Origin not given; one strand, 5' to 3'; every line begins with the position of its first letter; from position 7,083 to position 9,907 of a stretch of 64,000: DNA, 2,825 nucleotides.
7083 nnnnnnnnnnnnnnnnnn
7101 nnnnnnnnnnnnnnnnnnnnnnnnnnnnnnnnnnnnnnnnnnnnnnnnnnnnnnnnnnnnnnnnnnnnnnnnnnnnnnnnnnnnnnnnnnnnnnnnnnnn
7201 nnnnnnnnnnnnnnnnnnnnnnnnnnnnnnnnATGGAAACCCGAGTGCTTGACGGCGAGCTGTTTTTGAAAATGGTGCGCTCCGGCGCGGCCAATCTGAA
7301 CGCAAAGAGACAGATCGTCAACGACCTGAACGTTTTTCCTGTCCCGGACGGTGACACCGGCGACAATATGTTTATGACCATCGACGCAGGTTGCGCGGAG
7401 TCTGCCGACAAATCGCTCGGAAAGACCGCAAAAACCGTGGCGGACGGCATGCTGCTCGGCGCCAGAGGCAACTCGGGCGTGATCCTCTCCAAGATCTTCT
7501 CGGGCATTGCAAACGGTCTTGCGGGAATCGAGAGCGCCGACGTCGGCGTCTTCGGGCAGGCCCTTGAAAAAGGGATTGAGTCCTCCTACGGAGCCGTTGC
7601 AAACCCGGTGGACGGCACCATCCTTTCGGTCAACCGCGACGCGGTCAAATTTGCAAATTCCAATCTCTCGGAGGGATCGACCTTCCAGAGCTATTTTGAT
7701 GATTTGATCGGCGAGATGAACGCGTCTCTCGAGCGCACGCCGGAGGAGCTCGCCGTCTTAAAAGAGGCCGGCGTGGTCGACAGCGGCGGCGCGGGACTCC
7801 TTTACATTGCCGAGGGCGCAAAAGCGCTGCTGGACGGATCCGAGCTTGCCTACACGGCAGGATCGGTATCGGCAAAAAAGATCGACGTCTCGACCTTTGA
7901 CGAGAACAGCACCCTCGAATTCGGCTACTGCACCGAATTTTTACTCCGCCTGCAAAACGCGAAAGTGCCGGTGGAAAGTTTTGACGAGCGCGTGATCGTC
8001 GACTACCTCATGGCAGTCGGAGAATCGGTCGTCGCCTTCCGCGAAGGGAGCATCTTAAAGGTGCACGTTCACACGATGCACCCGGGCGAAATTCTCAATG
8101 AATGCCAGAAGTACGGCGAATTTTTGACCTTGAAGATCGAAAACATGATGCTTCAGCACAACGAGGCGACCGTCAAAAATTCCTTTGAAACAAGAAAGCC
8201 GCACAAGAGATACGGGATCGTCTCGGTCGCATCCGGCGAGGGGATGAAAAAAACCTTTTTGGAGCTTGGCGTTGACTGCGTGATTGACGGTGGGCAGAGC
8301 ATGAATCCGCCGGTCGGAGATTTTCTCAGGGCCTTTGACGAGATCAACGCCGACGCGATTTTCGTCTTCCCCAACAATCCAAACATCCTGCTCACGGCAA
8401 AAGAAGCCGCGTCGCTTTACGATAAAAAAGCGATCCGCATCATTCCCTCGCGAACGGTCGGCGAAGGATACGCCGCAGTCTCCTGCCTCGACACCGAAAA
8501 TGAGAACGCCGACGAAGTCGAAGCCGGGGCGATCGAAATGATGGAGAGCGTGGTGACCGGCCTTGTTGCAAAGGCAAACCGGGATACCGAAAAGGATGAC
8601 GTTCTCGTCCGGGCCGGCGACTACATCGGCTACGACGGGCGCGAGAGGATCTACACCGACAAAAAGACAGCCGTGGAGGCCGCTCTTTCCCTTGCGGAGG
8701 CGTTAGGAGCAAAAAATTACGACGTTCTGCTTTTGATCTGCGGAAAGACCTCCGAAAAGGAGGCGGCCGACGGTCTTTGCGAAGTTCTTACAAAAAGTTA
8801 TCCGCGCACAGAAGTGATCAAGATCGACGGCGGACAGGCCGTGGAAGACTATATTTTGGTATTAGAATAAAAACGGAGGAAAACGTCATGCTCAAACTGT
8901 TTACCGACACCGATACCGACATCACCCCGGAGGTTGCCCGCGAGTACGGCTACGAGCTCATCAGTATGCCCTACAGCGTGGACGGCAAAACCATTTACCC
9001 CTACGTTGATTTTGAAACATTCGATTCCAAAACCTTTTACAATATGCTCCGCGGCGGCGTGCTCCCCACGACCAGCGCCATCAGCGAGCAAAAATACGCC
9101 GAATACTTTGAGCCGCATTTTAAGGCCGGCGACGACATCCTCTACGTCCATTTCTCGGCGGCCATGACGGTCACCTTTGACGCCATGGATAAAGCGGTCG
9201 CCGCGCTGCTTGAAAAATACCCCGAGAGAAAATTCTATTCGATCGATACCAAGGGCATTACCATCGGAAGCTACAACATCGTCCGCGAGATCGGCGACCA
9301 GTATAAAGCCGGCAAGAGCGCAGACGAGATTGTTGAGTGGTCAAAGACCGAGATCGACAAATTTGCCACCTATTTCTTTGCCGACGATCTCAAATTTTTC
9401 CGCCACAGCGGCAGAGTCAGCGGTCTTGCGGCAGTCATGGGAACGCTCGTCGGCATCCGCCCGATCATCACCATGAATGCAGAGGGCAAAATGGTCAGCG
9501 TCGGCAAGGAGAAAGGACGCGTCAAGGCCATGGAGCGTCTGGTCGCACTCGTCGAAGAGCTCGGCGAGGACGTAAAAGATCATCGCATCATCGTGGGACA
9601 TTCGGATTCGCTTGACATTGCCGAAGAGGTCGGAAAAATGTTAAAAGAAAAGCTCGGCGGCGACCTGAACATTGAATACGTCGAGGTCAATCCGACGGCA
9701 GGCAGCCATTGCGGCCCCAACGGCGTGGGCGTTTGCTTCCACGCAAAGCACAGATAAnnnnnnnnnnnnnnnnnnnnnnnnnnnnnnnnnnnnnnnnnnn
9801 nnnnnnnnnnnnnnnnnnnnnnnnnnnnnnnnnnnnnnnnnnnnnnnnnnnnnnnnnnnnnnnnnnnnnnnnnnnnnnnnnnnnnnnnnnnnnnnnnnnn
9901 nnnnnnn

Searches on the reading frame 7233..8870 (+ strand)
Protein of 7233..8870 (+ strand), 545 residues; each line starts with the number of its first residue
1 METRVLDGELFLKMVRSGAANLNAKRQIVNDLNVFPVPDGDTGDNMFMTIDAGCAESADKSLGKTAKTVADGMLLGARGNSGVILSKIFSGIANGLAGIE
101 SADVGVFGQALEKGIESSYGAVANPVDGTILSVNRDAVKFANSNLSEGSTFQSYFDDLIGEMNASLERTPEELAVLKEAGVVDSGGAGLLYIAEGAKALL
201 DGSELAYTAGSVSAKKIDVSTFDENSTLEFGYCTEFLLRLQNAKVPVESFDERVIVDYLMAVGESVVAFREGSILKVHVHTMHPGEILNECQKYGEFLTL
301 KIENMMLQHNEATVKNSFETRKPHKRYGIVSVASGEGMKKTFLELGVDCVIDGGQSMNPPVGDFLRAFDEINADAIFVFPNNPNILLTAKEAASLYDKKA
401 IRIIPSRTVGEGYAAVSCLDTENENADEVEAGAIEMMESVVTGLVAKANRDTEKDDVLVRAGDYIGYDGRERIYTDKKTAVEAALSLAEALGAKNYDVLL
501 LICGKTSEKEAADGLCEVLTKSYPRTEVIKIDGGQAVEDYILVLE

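Call 7: search_protein_families(library=pfam, proteins=[window:7233-8870:+])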
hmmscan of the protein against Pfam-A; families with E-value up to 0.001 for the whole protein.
window:7233-8870:+ (545 aa): 3 families
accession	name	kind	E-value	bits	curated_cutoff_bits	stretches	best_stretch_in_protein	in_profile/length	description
PF13684.11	FakA-like_C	-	3.3e-49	167.6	23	1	328-545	1-216/216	Fatty acid kinase subunit A-like, C-terminal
PF02734.22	Dak2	-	7.6e-33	114.3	27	1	36-196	1-172/174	DAK2 domain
PF21645.3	FakA-like_M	-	5.2e-25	87.5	24.9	1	229-311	1-79/80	Fatty acid kinase subunit A-like, middle domain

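Call 56: search_protein_families(library=ncbifam, proteins=[window:7233-8870:+], max_evalue=0.00001)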
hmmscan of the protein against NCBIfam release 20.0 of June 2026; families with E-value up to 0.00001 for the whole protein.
window:7233-8870:+ (545 aa): 2 families
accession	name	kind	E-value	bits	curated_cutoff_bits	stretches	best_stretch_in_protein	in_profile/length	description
TIGR03599.1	YloV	subfamily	6.3e-144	480.4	396.1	1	11-545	1-530/530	DAK2 domain fusion protein YloV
NF038248.1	FakA_VfrB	equivalog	9.1e-117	390.8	975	1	6-545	3-549/549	fatty acid kinase catalytic subunit FakA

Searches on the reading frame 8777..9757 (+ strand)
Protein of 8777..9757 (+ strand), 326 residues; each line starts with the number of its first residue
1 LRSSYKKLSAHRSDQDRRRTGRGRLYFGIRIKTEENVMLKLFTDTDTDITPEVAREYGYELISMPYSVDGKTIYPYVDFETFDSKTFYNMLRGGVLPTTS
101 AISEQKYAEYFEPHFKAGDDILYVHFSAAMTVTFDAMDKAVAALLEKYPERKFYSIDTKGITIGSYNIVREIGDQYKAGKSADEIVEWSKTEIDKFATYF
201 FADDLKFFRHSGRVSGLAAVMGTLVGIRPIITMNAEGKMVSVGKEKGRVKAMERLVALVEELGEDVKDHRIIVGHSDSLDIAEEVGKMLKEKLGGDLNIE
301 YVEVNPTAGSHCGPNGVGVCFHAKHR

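Call 7: search_protein_families(library=pfam, proteins=[window:8777-9757:+])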
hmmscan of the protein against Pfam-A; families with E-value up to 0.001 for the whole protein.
window:8777-9757:+ (326 aa): 1 family
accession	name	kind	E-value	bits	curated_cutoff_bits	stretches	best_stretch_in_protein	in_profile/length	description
PF02645.21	DegV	-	3.2e-54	184.6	27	1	39-323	2-279/280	Uncharacterised protein, DegV family COG1307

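Call 56: search_protein_families(library=ncbifam, proteins=[window:8777-9757:+], max_evalue=0.00001)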
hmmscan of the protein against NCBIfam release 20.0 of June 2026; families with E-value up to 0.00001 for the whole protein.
window:8777-9757:+ (326 aa): 2 families
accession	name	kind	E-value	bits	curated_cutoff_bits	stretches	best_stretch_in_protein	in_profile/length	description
TIGR00762.1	DegV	domain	9.6e-60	202.1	99.7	1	40-321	2-275/276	DegV family EDD domain-containing protein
NF038249.1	fatty_FakB1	equivalog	1.5e-25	90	350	1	41-324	5-282/286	fatty acid kinase binding subunit FakB1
